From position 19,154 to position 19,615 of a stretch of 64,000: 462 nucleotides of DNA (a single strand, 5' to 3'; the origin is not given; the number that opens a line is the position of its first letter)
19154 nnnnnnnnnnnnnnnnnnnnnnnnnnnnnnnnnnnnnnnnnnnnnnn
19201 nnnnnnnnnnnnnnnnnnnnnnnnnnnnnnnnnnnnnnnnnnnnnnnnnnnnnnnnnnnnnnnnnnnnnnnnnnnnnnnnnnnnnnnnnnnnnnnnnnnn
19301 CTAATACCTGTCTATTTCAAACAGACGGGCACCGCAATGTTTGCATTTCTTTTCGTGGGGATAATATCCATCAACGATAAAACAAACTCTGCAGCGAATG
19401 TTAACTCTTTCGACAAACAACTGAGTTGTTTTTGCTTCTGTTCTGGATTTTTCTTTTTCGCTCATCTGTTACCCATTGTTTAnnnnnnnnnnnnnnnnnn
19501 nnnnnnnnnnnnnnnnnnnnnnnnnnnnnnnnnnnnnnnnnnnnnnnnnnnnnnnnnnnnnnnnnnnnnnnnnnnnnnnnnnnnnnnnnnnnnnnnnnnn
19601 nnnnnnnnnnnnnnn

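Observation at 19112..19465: Ribosomal protein S21 reading frame continues in frame, across a single TAG and a GGG linker, into an upstream zinc-ribbon ORF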

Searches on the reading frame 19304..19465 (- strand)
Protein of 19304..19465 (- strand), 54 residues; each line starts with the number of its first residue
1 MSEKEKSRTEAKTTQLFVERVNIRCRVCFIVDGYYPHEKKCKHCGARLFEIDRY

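Call 4: search_protein_families(library=pfam, proteins=[window:19304-19465:-], max_evalue=1)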
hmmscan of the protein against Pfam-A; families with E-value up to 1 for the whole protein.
window:19304-19465:- (54 aa): 2 families
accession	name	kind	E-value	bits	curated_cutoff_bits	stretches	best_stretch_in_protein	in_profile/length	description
PF19134.6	DUF5817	-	0.069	13.6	31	1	24-47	8-30/57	Domain of unknown function (DUF5817)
PF03604.18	Zn_ribbon_RPAB4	-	0.19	11.9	24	1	40-48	19-27/32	DNA directed RNA polymerase, 7 kDa subunit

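Call 5: find_encoding_contigs(protein=window:19304-19465:-, flank=3000, max_places=6)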
Protein window:19304-19465:- (54 aa): 1 contig read that carries it; 1 place shown.
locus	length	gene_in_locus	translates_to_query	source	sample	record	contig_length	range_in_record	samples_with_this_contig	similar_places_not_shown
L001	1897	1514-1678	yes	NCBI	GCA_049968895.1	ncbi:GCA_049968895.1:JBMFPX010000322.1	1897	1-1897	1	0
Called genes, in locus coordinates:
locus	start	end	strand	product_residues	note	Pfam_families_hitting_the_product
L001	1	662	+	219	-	PF14748:P5CR_dimer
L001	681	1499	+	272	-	PF01048:PNP_UDP_1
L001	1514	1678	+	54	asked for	-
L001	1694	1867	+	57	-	PF01165:Ribosomal_S21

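Call 9: find_homologous_proteins(query=window:19304-19465:-, max_evalue=0.01)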
Query window:19304-19465:- (54 aa): 3 proteins with E <= 0.01 among 3 candidates.
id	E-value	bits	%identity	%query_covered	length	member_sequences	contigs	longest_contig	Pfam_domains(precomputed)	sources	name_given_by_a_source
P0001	2.9e-30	120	100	100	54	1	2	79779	-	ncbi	ncbi:MAG: hypothetical protein ACP5JO_00570 [Candidatus Ratteibacteria bacterium]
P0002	2.8e-22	95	80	100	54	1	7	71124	-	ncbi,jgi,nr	ncbi:MAG TPA: hypothetical protein PK303_01455 [bacterium]|nr:hypothetical protein [bacterium] HOL34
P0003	8.0e-22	93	78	100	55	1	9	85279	-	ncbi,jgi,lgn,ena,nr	ncbi:MAG TPA: hypothetical protein PK165_00695 [bacterium]|nr:hypothetical protein [bacterium] HOL48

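Call 10: find_encoding_contigs(protein=P0002, flank=3000, max_places=4)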
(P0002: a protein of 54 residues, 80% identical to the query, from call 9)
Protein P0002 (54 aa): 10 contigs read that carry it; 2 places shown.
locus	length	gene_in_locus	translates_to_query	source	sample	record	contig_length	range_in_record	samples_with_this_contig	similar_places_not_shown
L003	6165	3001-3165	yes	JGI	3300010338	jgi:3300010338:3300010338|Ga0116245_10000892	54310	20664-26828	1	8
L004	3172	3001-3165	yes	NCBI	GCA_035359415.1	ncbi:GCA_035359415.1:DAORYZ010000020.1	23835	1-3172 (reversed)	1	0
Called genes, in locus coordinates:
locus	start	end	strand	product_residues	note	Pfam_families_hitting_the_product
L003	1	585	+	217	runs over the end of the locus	PF02687:FtsX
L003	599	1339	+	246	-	PF00005:ABC_tran, PF02463:SMC_N (faint), PF13304:AAA_21 (faint)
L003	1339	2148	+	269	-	PF03807:F420_oxidored, PF14748:P5CR_dimer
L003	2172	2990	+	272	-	PF01048:PNP_UDP_1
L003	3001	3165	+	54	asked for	-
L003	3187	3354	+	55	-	PF01165:Ribosomal_S21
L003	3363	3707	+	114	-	PF00294:PfkB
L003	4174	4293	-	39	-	-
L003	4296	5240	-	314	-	PF03706:LPG_synthase_TM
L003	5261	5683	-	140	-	PF01029:NusB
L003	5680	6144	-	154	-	PF00885:DMRL_synthase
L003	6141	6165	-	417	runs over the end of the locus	PF00926:DHBP_synthase, PF00925:GTP_cyclohydro2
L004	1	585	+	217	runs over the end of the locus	PF02687:FtsX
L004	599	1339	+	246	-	PF00005:ABC_tran, PF02463:SMC_N (faint), PF13304:AAA_21 (faint)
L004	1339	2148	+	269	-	PF03807:F420_oxidored, PF14748:P5CR_dimer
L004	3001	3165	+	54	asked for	-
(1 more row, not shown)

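Call 11: find_encoding_contigs(protein=P0003, flank=3000, max_places=4)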
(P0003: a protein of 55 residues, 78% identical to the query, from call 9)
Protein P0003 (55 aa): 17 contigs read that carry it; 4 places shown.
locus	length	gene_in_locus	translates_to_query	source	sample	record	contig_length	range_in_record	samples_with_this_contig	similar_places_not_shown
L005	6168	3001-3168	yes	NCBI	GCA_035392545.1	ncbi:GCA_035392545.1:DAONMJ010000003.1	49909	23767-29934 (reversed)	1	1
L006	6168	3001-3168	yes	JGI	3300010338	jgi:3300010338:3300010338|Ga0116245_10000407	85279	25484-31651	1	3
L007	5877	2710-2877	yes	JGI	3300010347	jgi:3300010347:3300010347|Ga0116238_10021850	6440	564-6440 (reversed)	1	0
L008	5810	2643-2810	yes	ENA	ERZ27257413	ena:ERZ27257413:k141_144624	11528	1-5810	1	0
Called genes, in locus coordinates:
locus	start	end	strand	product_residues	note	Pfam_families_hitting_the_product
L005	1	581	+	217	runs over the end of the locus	PF02687:FtsX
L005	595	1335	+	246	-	PF00005:ABC_tran, PF02463:SMC_N (faint), PF13304:AAA_21 (faint)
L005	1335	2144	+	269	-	PF03807:F420_oxidored, PF14748:P5CR_dimer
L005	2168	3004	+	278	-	PF01048:PNP_UDP_1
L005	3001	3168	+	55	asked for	-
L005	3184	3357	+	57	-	PF01165:Ribosomal_S21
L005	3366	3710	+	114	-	PF00294:PfkB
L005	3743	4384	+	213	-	PF00294:PfkB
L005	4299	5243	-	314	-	PF03706:LPG_synthase_TM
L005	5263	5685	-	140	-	PF01029:NusB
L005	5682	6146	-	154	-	PF00885:DMRL_synthase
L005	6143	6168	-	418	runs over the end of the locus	PF00926:DHBP_synthase, PF00925:GTP_cyclohydro2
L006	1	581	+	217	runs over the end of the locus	PF02687:FtsX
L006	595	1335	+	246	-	PF00005:ABC_tran, PF02463:SMC_N (faint), PF13304:AAA_21 (faint)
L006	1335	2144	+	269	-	PF03807:F420_oxidored, PF14748:P5CR_dimer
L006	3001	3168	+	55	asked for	-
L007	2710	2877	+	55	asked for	-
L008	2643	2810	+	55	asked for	-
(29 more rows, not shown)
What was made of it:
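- JGI gene calls use GTG (calls 10, 11).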

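Call 27: find_related_loci(query=A4, collection=genome_contigs, flank=1500)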
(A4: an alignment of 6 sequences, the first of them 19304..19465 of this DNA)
Query A4 (54 aa) in genome_contigs; peptide patterns used: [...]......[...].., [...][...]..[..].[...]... (x = any residue, [..] = any of these).
69 stretches matched a pattern; 13 encode a relative of the query (tblastn E <= 1e-3); 13 distinct loci.
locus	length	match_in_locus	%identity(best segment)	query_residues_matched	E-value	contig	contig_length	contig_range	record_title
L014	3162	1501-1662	80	1-54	2e-27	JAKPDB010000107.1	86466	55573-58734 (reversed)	MAG: bacterium isolate JPMR_maxbin.046 k141_570616, whole genome shotgun sequence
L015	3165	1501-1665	78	1-54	8e-27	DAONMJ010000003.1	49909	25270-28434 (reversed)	MAG TPA_asm: bacterium isolate AMR_MDS_3664 NODE_642_length_49909_cov_9.032976, whole genome shotgun sequence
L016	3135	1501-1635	62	10-54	4e-19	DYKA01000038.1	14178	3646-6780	MAG TPA_asm: Vermiphilus sp. isolate SulCav_AS07-7_2_40_16 SulCav_AS07_7_4257_length_14178_cov_8_882249, whole genome sh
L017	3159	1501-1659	63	1-54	3e-18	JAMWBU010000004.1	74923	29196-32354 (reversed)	MAG: Candidatus Omnitrophota bacterium isolate DG_1_6.bins.57.Tibet NODE_284_length_74923_cov_1.358348, whole genome sho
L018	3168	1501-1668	52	1-54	9e-18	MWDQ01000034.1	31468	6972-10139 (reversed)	MAG: candidate division TA06 bacterium ADurb.Bin131 BWX89_contig000034, whole genome shotgun sequence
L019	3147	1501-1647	53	2-54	2e-17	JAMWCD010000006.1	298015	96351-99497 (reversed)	MAG: Candidatus Omnitrophota bacterium isolate DRTY-6.bins.152.201705 NODE_98_length_298015_cov_11.9097, whole genome sh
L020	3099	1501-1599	76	22-54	4e-16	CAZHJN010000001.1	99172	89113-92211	MAG TPA_asm: uncultured bacterium isolate SRP098346_co1_153 genome assembly, contig: NODE_42_length_99172_cov_12.181220,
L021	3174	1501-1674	47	1-54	1e-14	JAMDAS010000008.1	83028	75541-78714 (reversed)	MAG: Candidatus Omnitrophota bacterium isolate FK_Sedi_B_Bin.251 NODE_558_length_83028_cov_5.84572, whole genome shotgun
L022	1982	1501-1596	66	21-52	8e-13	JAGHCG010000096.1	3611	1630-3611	MAG: bacterium isolate AUK276 PB_MBMC_230_c_000000000265, whole genome shotgun sequence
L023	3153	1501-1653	46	1-52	8e-12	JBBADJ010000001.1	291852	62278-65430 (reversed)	MAG: Candidatus Ratteibacteria bacterium isolate SO_2017_LW2_115 scaffold_32_c1_LW138R_2017, whole genome shotgun sequen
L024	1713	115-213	61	21-53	9e-12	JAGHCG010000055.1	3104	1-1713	MAG: bacterium isolate AUK276 PB_MBMC_230_c_000000000095, whole genome shotgun sequence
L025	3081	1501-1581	67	20-46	5e-11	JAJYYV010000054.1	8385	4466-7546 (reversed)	MAG: bacterium isolate FK4.bin61 NODE_11988_length_8385_cov_2.148825, whole genome shotgun sequence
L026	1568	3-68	68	33-54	3e-8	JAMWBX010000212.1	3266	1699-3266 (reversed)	MAG: Candidatus Omnitrophota bacterium isolate DG_2.bins.114.Tibet NODE_51178_length_3266_cov_0.737815, whole genome sho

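Call 32: find_homologous_proteins(query=A5, max_evalue=0.01)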
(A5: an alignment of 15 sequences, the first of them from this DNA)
Query A5 (15 sequences) (54 aa, profile of the alignment): 70 proteins with E <= 0.01 among 614 candidates.
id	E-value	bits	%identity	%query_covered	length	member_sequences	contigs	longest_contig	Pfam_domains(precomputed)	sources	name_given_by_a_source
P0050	2.7e-23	100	61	91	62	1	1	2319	-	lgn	-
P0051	3.6e-23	99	53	98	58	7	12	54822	-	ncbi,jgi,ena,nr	ncbi:MAG TPA: hypothetical protein P5065_03555 [Candidatus Ratteibacteria bacterium]|nr:hypothetical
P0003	4.4e-23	99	78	100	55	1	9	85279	-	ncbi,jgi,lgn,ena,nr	ncbi:MAG TPA: hypothetical protein PK165_00695 [bacterium]|nr:hypothetical protein [bacterium] HOL48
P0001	1.2e-22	98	100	100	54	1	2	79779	-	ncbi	ncbi:MAG: hypothetical protein ACP5JO_00570 [Candidatus Ratteibacteria bacterium]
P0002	2.9e-22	97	80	100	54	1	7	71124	-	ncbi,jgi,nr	ncbi:MAG TPA: hypothetical protein PK303_01455 [bacterium]|nr:hypothetical protein [bacterium] HOL34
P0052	3.0e-22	96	52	89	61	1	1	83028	-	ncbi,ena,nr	ncbi:MAG: hypothetical protein M1501_01810 [Candidatus Omnitrophica bacterium]|nr:hypothetical prote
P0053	3.9e-22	96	76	61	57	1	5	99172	-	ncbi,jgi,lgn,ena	-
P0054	8.4e-22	95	60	65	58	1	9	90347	-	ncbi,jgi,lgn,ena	jgi:rRNA maturation endonuclease Nob1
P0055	1.2e-21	95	53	98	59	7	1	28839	-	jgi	-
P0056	1.7e-21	94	55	98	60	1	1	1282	-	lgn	-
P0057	1.8e-21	94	63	85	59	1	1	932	-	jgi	-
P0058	1.1e-20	92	64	100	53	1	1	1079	-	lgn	-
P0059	1.5e-20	91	73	61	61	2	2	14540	-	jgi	jgi:rRNA maturation endonuclease Nob1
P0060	1.7e-20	91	57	87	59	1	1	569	-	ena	-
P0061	2.0e-20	91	70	81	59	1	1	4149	-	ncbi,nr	ncbi:MAG: hypothetical protein NC907_03150 [Candidatus Omnitrophica bacterium]|nr:hypothetical prote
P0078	1.4e-16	78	60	91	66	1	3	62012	-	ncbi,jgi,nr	ncbi:MAG TPA: hypothetical protein PKX93_05530 [bacterium]|nr:hypothetical protein [bacterium]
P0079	1.5e-16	78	51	87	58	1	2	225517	-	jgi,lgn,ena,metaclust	metaclust:\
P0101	6.9e-13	67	53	54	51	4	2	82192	-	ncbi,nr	ncbi:MAG: hypothetical protein NC827_00380 [Candidatus Omnitrophica bacterium]|nr:hypothetical prote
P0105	2.0e-11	62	55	56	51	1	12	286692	-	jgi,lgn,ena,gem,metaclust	jgi:DNA-directed RNA polymerase subunit RPC12/RpoP|metaclust:\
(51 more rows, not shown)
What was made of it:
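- Closest known: Small zinc-ribbon proteins. Same: Automatic annotations of homologues use these names (call 32).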

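Call 33: search_solved_structures(query=A5, max_evalue=10, show_alignments=2)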
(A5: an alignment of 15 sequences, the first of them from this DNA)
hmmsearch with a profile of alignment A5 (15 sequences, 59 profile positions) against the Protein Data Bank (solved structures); distinct sequences matched with E-value up to 10: 1.
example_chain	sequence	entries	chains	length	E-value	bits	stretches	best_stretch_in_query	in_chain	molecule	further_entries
4bts_AN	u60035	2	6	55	2.9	11.6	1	39-53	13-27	40S RIBOSOMAL PROTEIN RPS29E | RPS29E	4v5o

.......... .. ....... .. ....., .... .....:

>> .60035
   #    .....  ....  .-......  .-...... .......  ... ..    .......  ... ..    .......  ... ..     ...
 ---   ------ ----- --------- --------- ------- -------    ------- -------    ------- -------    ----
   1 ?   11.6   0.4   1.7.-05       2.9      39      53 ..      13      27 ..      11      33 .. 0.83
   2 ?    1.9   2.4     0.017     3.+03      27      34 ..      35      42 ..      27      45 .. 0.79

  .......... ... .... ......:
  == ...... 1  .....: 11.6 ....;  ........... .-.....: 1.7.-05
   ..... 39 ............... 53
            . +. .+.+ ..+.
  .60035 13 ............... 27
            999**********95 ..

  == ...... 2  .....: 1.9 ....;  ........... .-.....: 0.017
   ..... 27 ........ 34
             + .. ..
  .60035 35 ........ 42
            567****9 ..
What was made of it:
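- On Named zinc-ribbon families (PF03604 RPAB4, DUF5817, L37e, type-Z S14): The PDB profile search gives E 2.9 (call 33).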

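Call 34: search_protein_families(library=pfam, alignment_id=A5, max_evalue=1)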
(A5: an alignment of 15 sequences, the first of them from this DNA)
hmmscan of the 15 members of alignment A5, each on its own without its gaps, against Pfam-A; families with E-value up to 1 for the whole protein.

A. member 1, seq(54 aa): 2 families
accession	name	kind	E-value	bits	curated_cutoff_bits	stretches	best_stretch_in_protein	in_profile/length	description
PF19134.6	DUF5817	-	0.069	13.6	31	1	24-47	8-30/57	Domain of unknown function (DUF5817)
PF03604.18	Zn_ribbon_RPAB4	-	0.19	11.9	24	1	40-48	19-27/32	DNA directed RNA polymerase, 7 kDa subunit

B. families by the number of members that match (of 15 scanned): 24 families
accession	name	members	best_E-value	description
PF03604.18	Zn_ribbon_RPAB4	10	0.0018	DNA directed RNA polymerase, 7 kDa subunit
PF19134.6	DUF5817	7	0.0065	Domain of unknown function (DUF5817)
PF22289.1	DmmA-like_C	7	0.014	Dimethylamine monooxygenase subunit DmmA-like, C-terminal domain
PF13248.11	Zn_ribbon_3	7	0.044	zinc-ribbon domain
PF01155.25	HypA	6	0.008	Hydrogenase/urease nickel incorporation, metallochaperone, hypA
PF13240.11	Zn_Ribbon_1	4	0.013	zinc-ribbon domain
PF24463.1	DUF7577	4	0.38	Domain of unknown function (DUF7577)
PF12797.12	Fer4_2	3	0.0089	4Fe-4S binding domain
PF02892.21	zf-BED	3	0.044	BED zinc finger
PF17848.7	Zn_ribbon_ACC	2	0.0052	Acetyl-CoA carboxylase zinc finger domain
PF02150.21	Zn_ribbon_RPB9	2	0.016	RNA polymerases M/15 Kd subunit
PF01907.25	Ribosomal_L37e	2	0.022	Ribosomal protein L37e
PF12837.12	Fer4_6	2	0.032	4Fe-4S binding domain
PF23903.1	Phage_zn_bind_2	2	0.23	Phage zinc binding domain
PF17858.6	Defensin_int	1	0.0041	Platypus intermediate defensin-like peptide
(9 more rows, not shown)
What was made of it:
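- On Named zinc-ribbon families (PF03604 RPAB4, DUF5817, L37e, type-Z S14): The best Pfam hit is E 0.0018 and all are below gathering score (calls 4, 34).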

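Call 47: predict_structure(alignment_id=A6)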
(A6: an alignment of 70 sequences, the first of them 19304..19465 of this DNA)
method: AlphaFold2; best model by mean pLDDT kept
length: 54 residues; sequences in the alignment: 70
mean_pLDDT: 73.5   pTM: 0.44
mean pLDDT of the five models: 73.5, 73.3, 70.5, 70.0, 64.1
residues with pLDDT >= 90: 0; 70-90: 35; 50-70: 11; < 50: 8
segments of 3 or more residues with pLDDT < 50: 9-15
pLDDT, mean of each block of 10 residues (from residue 1): 52 54 87 85 87 80
secondary structure, 60 per line:
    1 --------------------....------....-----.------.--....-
elements in order: E21-24 E31-34
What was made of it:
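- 19301..19465 (-): Small zinc-ribbon protein gene. 54 aa, ATG 19465, stop TAG 19303..19301. It has a Lys-rich variable N-terminus and a conserved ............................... core. The AlphaFold ribbon part has pLDDT 80-87 (call 47).
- On Zinc-ribbon fold: The AlphaFold model has strands at 21-24 and 31-34 and pLDDT 80-87 over residues 21-54 (call 47).
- The fold is confidently predicted as a zinc ribbon (call 47).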

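Call 49: search_protein_representatives(alignment_id=A6)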
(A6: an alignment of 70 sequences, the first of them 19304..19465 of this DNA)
Query: 70 sequences, 54 profile positions. Proteins with E-value up to 0.001 (for the whole library): 47; up to 1e-10: 21; up to 1e-30: 0. The best 47 are listed.
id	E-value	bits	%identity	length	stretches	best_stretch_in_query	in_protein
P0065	1.4e-17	79.5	-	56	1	2-52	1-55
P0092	3.4e-17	78.2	-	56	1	2-53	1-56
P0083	5.6e-17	77.6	-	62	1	8-52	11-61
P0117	8.4e-17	77.0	-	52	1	2-53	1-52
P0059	1.3e-16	76.4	-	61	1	8-52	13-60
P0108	2.6e-15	72.2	-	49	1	2-53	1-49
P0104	4.4e-15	71.5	-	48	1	10-53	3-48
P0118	1.1e-14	70.2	-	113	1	2-53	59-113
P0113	3.0e-14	68.8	-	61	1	8-53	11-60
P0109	3.2e-13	65.5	-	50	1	2-52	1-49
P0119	8.4e-13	64.2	-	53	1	1-53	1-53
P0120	1.0e-12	63.9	-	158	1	11-52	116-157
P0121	3.4e-12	62.2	-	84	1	8-52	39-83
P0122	4.8e-12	61.8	-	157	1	6-53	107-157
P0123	9.8e-12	60.8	-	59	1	7-52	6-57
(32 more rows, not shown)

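Call 52: fold_search(model_id=the predicted structure, library=pdb)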
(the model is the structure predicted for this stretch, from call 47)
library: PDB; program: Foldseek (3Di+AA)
matches with E <= 10: 133; with E <= 0.001: 0
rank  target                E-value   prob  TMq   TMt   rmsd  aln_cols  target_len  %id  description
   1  4ywl_A                3.5e-01  0.33  0.34  0.10   5.4        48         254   25  Pyrococcus furiosus MCM N-terminal domain F179A point mutant pentameric ring (released 2015-09-23)
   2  8x7u_F                3.7e-01  0.20  0.29  0.04   5.5        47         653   32  MCM in complex with dsDNA in presence of ATP. (released 2024-01-17)
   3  5iy0_A                6.4e-01  0.21  0.34  0.10   5.4        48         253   25  PfMCM N-terminal domain double hexamer (released 2016-07-13)
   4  8x7t_E                8.4e-01  0.18  0.34  0.05   5.1        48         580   29  MCM in the Apo state. (released 2024-01-17)
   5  4ywm_A                1.0e+00  0.15  0.33  0.10   5.3        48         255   25  Pyrococcus furiosus MCM N-terminal domain beta-turn triple mutant pentameric ring (released 2015-09-23)
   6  7pt6_2                1.2e+00  0.18  0.35  0.05   4.9        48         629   14  Structure of MCM2-7 DH complexed with Cdc7-Dbf4 in the presence of ATPgS, state III (released 2022-06-08)
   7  4pof_A                1.2e+00  0.15  0.33  0.10   5.4        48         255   25  PfMCM N-terminal domain without DNA (released 2014-04-09)
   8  8s0e_4                1.3e+00  0.25  0.39  0.06   4.2        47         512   13  H. sapiens OCCM bound to double stranded DNA (released 2024-10-02)
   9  8x7t_B                1.3e+00  0.28  0.40  0.05   4.5        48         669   25  MCM in the Apo state. (released 2024-01-17)
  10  8w0f_A                1.5e+00  0.20  0.38  0.05   4.4        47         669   13  Cryo-EM structure of a human MCM2-7 double hexamer on dsDNA (released 2024-10-02)
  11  7mnv_B                1.6e+00  0.30  0.41  0.55   8.0        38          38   21  Crystal Structure of the ZnF8 of Nucleoporin NUP358/RanBP2 in complex with Ran-GDP (released 2022-06-15)
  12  1ltl_A                1.6e+00  0.30  0.43  0.12   4.1        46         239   17  THE DODECAMER STRUCTURE OF MCM FROM ARCHAEAL M. THERMOAUTOTROPHICUM (released 2003-05-27)
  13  1ltl_E                1.6e+00  0.30  0.43  0.12   4.1        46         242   17  THE DODECAMER STRUCTURE OF MCM FROM ARCHAEAL M. THERMOAUTOTROPHICUM (released 2003-05-27)
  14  4v4n_BW               1.6e+00  0.21  0.37  0.33   2.7        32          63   22  Structure of the Methanococcus jannaschii ribosome-SecYEBeta channel complex (released 2014-07-09)
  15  9bcx_6                1.9e+00  0.14  0.36  0.04   5.2        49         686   14  Cryo-EM structure of the S. cerevisiae ORC-Cdc6-Mcm2-7-DNA complex with a fully closed Mcm2-Mcm5 DNA entry gate (released 2025-01-01)
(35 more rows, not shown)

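Call 64: search_protein_families(library=ncbifam, proteins=[window:19304-19465:-, P0078, P0120], max_evalue=0.1)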
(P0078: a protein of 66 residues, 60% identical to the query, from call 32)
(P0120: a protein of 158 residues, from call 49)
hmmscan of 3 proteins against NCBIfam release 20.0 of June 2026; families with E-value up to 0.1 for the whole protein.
window:19304-19465:- (54 aa): 0 families

P0078 (66 aa): 2 families
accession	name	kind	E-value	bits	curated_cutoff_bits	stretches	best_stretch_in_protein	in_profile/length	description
NF006224.0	PRK08351.1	equivalog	0.011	15.7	108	1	37-59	6-24/61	DNA-directed RNA polymerase subunit E''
NF041259.1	mono_DmmA_fam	domain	0.013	15.8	60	1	30-63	47-83/101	dimethylamine monooxygenase subunit DmmA family protein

P0120 (158 aa): 3 families
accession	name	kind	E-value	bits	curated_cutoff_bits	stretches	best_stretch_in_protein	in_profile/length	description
NF005974.0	PRK08061.1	equivalog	0.0086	16.1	77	1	115-148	10-43/61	type Z 30S ribosomal protein S14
NF000689.1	PRK00035.2-1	equivalog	0.014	14.3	408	1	46-102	19-70/311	ferrochelatase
NF003214.0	PRK04179.1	equivalog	0.037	13.9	71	1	122-149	15-39/62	50S ribosomal protein L37e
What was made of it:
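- Closest known: Small zinc-ribbon proteins. Same: There are weak sub-threshold hits (calls 33, 34, 64).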
